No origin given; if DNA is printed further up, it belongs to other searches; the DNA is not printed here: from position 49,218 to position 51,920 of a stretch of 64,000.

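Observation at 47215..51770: Glycogen module with a fused PMM-like HAD mutase and alpha-glucan phosphorylase, plus cupin-type PGI and GlgA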

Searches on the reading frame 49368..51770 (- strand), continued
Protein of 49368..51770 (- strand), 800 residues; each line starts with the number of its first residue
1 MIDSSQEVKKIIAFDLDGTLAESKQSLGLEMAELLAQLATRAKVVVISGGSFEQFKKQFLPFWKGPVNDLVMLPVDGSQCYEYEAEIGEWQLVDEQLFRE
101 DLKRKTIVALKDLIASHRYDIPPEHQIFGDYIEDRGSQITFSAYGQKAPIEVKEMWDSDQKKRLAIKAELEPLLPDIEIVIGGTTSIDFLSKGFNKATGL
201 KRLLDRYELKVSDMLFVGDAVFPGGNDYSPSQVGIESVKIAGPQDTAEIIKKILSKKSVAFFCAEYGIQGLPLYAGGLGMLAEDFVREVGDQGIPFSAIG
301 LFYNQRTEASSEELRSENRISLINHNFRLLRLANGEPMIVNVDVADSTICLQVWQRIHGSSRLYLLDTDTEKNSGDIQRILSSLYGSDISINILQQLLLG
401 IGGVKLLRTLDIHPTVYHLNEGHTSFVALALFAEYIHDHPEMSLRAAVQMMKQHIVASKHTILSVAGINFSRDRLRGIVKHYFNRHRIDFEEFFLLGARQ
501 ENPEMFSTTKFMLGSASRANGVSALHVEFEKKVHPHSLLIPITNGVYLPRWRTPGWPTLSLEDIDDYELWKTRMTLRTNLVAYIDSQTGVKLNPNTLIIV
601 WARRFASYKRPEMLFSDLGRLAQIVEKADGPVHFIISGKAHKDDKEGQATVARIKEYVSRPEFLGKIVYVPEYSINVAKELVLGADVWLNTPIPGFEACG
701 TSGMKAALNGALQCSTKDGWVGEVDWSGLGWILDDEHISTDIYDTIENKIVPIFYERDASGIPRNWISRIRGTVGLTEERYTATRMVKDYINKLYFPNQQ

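Call 12: find_encoding_contigs(protein=P0016, flank=10000, max_places=2)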
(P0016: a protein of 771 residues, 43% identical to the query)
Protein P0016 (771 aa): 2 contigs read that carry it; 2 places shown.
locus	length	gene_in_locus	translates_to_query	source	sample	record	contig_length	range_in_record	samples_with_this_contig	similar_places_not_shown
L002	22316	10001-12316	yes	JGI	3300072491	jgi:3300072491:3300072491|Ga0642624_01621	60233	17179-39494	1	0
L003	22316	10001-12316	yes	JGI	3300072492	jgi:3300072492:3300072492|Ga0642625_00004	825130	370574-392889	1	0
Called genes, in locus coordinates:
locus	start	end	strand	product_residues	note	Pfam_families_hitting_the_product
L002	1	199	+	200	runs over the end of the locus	-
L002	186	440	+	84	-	-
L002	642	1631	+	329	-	PF09925:DUF2157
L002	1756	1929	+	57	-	-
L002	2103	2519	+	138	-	-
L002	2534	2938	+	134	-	PF01245:Ribosomal_L19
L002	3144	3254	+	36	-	-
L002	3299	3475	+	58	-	-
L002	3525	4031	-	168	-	PF02245:Pur_DNA_glyco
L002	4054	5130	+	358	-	-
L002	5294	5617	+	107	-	PF01906:YbjQ_1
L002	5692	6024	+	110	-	-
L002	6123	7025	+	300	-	PF01551:Peptidase_M23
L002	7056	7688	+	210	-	PF01161:PBP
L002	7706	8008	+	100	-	PF01035:DNA_binding_1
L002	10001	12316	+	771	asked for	PF03332:PMM, PF05116:S6PP (faint), PF08282:Hydrolase_3 (weak), PF00343:Phosphorylase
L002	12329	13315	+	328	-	PF08323:Glyco_transf_5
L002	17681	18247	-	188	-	PF06560:GPI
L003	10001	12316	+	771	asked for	PF03332:PMM, PF05116:S6PP (faint), PF08282:Hydrolase_3 (weak), PF00343:Phosphorylase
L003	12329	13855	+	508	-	PF08323:Glyco_transf_5, PF20706:GT4-conflict (weak), PF00534:Glycos_transf_1, PF13692:Glyco_trans_1_4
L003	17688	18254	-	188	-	PF06560:GPI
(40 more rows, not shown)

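Call 13: find_encoding_contigs(protein=P0021, flank=10000, max_places=1)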
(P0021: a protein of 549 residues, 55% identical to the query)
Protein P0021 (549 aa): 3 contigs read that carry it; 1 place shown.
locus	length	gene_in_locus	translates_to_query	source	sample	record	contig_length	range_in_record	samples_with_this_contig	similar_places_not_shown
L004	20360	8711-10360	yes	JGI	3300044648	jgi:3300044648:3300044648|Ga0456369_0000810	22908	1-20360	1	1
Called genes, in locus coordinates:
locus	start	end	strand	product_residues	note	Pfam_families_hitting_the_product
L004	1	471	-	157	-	?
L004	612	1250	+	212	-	-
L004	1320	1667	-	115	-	-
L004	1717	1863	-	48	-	PF18919:DUF5670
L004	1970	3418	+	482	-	PF00929:RNase_T, PF16473:Rv2179c-like (weak), PF01541:GIY-YIG, PF27096:UvrC_M, PF27115:Cho_C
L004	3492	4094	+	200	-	-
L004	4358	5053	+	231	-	-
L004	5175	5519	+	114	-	-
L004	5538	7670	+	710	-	PF02449:Glyco_hydro_42 (faint), PF18911:PKD_4 (faint)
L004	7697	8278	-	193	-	PF00574:CLP_protease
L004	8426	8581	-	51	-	-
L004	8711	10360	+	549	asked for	PF00343:Phosphorylase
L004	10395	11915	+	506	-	PF08323:Glyco_transf_5, PF13579:Glyco_trans_4_4 (faint), PF00534:Glycos_transf_1, PF13692:Glyco_trans_1_4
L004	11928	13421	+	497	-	PF03065:Glyco_hydro_57, PF01522:Polysacc_deac_1 (faint)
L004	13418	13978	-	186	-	PF06560:GPI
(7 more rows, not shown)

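Call 14: find_encoding_contigs(protein=P0044, flank=10000, max_places=1)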
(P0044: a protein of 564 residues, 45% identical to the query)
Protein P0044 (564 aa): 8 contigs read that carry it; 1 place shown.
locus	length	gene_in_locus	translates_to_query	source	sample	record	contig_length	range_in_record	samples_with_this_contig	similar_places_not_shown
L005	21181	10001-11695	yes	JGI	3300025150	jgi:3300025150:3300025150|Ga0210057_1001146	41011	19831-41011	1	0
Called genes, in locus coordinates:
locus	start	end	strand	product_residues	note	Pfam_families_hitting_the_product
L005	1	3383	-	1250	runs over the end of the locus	PF00317:Ribonuc_red_lgN, PF02867:Ribonuc_red_lgC, PF14890:Intein_splicing, PF14528:LAGLIDADG_3, PF12637:TSCPD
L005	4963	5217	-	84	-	-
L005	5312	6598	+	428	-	PF13173:AAA_14, PF13635:DUF4143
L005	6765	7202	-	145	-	PF01797:Y1_Tnp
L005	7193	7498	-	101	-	-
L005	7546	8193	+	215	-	PF04120:Iron_permease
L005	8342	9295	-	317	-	PF01548:DEDD_Tnp_IS110, PF02371:Transposase_20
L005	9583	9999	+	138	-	-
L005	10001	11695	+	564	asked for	PF00343:Phosphorylase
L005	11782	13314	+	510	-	PF08323:Glyco_transf_5, PF20706:GT4-conflict (faint), PF00534:Glycos_transf_1, PF13692:Glyco_trans_1_4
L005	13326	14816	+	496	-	PF03065:Glyco_hydro_57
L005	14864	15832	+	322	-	PF01933:CofD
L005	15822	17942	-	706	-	PF00154:RecA_N, PF08423:Rad51, PF06745:ATPase (faint), PF14890:Intein_splicing (weak), PF03161:LAGLIDADG_2, PF00154:RecA_N, PF21096:RecA_C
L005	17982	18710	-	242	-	-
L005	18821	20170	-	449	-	PF13406:SLT_2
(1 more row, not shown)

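Call 46: find_related_loci(query=A2, collection=genome_contigs, flank=8000)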
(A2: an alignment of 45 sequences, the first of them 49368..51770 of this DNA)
Query A2 (800 aa) in genome_contigs; peptide patterns used: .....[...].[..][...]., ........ (x = any residue, [..] = any of these).
600 stretches matched a pattern (row limit reached: there are more); 583 encode a relative of the query (tblastn E <= 1e-3); the best 80 are kept; 80 distinct loci.
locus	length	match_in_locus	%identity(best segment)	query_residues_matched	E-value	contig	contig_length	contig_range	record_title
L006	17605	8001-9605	43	257-795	1e-135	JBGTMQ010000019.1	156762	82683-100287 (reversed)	MAG: Candidatus Saccharimonadia bacterium isolate JTS-RE368 k141_264013, whole genome shotgun sequence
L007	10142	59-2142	39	132-797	4e-145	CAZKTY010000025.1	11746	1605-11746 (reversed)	MAG TPA_asm: uncultured Candidatus Saccharibacteria bacterium isolate SRP142039_co2_4 genome assembly, contig: NODE_4061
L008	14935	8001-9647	37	254-795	1e-118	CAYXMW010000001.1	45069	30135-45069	MAG TPA_asm: uncultured Pseudomonadales bacterium isolate SRP191223_co1_89 genome assembly, contig: NODE_528_length_4506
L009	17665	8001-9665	38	249-795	1e-118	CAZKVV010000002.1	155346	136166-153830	MAG TPA_asm: uncultured Pseudomonadales bacterium isolate SRP286056_co2_531 genome assembly, contig: NODE_73_length_1553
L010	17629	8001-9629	38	252-795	3e-116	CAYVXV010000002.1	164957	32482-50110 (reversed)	MAG TPA_asm: uncultured Pseudomonadales bacterium isolate SRP193661_co2_36 genome assembly, contig: NODE_47_length_16495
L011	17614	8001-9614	36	256-795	4e-116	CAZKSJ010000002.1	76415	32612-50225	MAG TPA_asm: uncultured Pseudomonadales bacterium isolate SRP239243_co2_85 genome assembly, contig: NODE_368_length_7641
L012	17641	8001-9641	34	254-795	2e-108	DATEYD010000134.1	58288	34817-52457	MAG TPA_asm: Candidatus Paceibacterota bacterium isolate SMAG_U8436 k141_595193, whole genome shotgun sequence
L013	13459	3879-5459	33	254-797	5e-102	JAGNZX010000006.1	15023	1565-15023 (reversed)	MAG: Candidatus Paceibacterota bacterium isolate Go_Eff_bin_87 Go_Eff_8006_length_15023_cov_6.969388, whole genome shotg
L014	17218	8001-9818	34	257-797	3e-101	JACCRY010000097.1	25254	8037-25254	MAG: Parachlamydiaceae bacterium isolate MGR_bin34 SD2897-2912_k127_1541679, whole genome shotgun sequence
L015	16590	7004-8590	36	254-797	1e-100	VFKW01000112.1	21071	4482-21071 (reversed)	MAG: Candidatus Berkelbacteria bacterium isolate Bin_65_7 c_000000052269, whole genome shotgun sequence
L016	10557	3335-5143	34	259-797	2e-97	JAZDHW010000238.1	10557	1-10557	MAG: Pseudomonadota bacterium isolate MEGAHIT-group-0.359 k141_19783185, whole genome shotgun sequence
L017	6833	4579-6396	33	254-795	4e-97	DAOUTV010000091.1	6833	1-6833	MAG TPA_asm: Desulfobacterales bacterium isolate CSMAG_806 CSMAG_806_k141_682545_length_6833_cov_39.6508, whole genome s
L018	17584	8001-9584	35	252-797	4e-97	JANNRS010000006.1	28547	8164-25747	MAG: Candidatus Paceibacterota bacterium isolate SOY_31_metabat_326 SOY_31_k141_2332763, whole genome shotgun sequence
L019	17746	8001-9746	34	259-795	2e-96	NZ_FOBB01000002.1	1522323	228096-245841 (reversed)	Chitinophaga rupis strain DSM 21039, whole genome shotgun sequence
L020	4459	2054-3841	33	254-797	7e-97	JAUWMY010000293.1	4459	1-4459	MAG: Desulfobacteraceae bacterium isolate CSMAG_2410 CSMAG_2410_k141_250949_length_4459_cov_26.8675, whole genome shotgu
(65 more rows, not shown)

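Call 55: list_cluster_members(proteins=[P0001, P0005, P0007, P0009, P0012, P0024, P0035, P0041, P0043, P0045])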
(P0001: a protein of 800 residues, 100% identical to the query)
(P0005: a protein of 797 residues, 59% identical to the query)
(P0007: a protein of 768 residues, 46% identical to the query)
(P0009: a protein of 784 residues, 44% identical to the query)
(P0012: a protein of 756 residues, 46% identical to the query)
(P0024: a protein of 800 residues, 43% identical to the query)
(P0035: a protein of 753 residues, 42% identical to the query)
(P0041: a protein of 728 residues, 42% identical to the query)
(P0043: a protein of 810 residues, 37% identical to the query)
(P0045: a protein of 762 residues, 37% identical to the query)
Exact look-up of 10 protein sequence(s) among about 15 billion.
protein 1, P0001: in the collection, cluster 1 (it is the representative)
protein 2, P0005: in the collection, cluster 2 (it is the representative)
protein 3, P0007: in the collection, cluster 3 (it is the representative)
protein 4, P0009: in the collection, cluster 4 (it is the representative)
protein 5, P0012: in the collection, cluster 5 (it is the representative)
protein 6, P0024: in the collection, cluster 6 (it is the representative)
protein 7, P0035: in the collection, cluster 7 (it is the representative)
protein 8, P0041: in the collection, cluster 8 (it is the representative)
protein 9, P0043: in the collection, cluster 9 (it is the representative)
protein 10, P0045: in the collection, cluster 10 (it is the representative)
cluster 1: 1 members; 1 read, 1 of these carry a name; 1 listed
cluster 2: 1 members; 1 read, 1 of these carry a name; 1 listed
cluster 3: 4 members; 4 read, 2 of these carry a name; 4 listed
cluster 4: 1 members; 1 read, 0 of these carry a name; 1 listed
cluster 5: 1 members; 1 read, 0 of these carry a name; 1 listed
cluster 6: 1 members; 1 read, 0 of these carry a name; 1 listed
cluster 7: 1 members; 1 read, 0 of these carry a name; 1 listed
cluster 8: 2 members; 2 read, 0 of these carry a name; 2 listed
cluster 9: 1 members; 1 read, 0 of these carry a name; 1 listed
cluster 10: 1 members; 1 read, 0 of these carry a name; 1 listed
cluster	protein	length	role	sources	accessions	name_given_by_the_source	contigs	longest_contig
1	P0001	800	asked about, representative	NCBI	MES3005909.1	MAG: alpha-glucan family phosphorylase [Patescibacteria group bacterium]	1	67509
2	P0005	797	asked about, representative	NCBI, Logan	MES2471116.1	MAG: alpha-glucan family phosphorylase [Patescibacteria group bacterium]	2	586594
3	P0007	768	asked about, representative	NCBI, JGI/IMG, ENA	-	-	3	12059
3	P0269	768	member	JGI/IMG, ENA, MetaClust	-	\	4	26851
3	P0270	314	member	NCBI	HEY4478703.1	MAG TPA: HAD-IIB family hydrolase, partial [Candidatus Paceibacterota bacterium]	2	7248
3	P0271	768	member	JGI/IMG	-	-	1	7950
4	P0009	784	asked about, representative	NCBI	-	-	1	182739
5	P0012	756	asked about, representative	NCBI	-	-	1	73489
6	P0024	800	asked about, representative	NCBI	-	-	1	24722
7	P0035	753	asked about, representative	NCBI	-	-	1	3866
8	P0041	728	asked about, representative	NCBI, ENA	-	-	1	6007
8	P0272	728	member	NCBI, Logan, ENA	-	-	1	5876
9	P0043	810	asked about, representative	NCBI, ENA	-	-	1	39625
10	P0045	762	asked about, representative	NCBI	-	-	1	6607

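Call 56: find_encoding_contigs(protein=P0009, flank=7000, max_places=1)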
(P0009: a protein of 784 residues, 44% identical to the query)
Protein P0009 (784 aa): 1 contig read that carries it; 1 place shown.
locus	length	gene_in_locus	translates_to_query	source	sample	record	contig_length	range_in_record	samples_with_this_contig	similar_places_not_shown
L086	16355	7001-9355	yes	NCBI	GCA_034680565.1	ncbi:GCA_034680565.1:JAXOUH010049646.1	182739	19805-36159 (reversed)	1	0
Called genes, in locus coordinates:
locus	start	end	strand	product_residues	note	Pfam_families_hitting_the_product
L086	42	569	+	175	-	-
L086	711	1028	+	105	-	-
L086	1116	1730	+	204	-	PF02223:Thymidylate_kin (weak), PF13521:AAA_28 (weak)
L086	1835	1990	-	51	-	-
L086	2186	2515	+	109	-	-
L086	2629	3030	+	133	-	-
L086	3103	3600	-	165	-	PF05974:DUF892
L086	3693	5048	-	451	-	PF18911:PKD_4 (weak), PF16656:Pur_ac_phosph_N (weak), PF24489:Ig_J_second (faint), PF18911:PKD_4, PF00801:PKD, PF16403:Bact_surface_Ig-like (weak), PF16656:Pur_ac_phosph_N (weak)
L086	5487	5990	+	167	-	PF00657:Lipase_GDSL, PF13472:Lipase_GDSL_2, PF14606:Lipase_GDSL_3 (faint)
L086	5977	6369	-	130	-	PF01471:PG_binding_1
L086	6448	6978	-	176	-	PF04542:Sigma70_r2, PF08281:Sigma70_r4_2, PF04545:Sigma70_r4 (faint)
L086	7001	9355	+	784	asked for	PF00702:Hydrolase (faint), PF05116:S6PP (faint), PF08282:Hydrolase_3, PF03332:PMM, PF00343:Phosphorylase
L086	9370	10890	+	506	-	PF08323:Glyco_transf_5, PF20706:GT4-conflict (faint), PF00534:Glycos_transf_1, PF13692:Glyco_trans_1_4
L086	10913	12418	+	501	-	PF03065:Glyco_hydro_57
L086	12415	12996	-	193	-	PF06560:GPI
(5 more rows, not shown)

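Call 57: find_encoding_contigs(protein=P0043, flank=7000, max_places=1)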
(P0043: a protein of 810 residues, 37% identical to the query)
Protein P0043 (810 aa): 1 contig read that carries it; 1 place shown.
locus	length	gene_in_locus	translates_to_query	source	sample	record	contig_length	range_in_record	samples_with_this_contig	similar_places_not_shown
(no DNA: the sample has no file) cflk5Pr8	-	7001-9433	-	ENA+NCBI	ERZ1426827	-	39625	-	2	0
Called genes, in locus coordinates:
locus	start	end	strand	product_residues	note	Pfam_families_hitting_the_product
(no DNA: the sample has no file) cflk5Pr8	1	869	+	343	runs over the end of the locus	-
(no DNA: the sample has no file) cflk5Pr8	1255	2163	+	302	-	PF01029:NusB, PF00293:NUDIX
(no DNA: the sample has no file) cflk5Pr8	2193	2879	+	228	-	PF22935:RM44_endonuclase, PF14622:Ribonucleas_3_3, PF00636:Ribonuclease_3, PF00035:dsrm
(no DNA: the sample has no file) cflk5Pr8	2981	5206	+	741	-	PF02463:SMC_N, PF13175:AAA_15, PF13476:AAA_23, PF13304:AAA_21 (weak)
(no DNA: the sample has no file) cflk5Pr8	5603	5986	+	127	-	PF00886:Ribosomal_S16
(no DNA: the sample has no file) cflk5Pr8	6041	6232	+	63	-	-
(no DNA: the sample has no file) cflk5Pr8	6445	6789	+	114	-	PF13083:KH_KhpA-B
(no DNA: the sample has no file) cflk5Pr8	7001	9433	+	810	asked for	PF05116:S6PP (faint), PF08282:Hydrolase_3, PF03332:PMM, PF00343:Phosphorylase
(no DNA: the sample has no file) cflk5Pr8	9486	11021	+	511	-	PF08323:Glyco_transf_5, PF00534:Glycos_transf_1, PF13692:Glyco_trans_1_4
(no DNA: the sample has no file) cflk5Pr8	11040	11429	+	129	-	-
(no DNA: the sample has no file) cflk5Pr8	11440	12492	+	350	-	PF01699:Na_Ca_ex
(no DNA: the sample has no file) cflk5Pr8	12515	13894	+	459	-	PF00479:G6PD_N, PF02781:G6PD_C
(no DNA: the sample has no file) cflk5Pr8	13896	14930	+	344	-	-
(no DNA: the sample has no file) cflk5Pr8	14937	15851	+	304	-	PF03446:NAD_binding_2, PF03807:F420_oxidored (faint), PF00393:6PGD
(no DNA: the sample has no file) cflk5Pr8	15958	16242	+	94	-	-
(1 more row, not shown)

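Call 58: find_encoding_contigs(protein=P0034, flank=7000, max_places=1)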
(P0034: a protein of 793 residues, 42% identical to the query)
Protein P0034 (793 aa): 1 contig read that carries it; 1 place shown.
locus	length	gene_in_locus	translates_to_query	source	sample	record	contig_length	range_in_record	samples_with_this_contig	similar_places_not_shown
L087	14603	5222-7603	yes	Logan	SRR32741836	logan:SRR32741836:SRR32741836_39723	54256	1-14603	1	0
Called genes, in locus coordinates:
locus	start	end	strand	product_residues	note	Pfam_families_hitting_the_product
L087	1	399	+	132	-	?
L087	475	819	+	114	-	-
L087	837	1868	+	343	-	PF14257:DUF4349 (faint)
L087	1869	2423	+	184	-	PF01928:CYTH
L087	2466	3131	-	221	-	-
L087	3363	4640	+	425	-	PF00278:Orn_DAP_Arg_deC, PF02784:Orn_Arg_deC_N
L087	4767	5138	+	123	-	-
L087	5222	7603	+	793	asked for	PF03332:PMM, PF08282:Hydrolase_3 (faint), PF00343:Phosphorylase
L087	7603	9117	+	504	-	PF08323:Glyco_transf_5, PF00534:Glycos_transf_1, PF20706:GT4-conflict (weak), PF13692:Glyco_trans_1_4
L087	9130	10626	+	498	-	PF03065:Glyco_hydro_57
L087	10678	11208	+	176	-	PF10881:DUF2726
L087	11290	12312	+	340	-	PF01972:SDH_protease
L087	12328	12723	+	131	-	PF22091:DUF6941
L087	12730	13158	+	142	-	-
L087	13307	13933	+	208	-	-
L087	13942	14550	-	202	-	PF06560:GPI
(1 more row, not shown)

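Call 59: find_encoding_contigs(protein=P0048, flank=7000, max_places=1)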
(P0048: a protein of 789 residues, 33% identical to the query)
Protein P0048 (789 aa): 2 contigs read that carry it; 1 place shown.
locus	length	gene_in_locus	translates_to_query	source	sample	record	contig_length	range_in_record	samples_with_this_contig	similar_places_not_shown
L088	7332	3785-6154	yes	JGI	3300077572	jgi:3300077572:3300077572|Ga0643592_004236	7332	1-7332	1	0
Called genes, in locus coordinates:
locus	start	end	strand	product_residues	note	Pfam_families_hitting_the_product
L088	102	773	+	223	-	PF06560:GPI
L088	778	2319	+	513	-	PF08323:Glyco_transf_5, PF00534:Glycos_transf_1, PF13692:Glyco_trans_1_4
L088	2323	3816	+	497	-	PF03065:Glyco_hydro_57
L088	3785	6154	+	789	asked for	PF00343:Phosphorylase, PF03332:PMM, PF08282:Hydrolase_3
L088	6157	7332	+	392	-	?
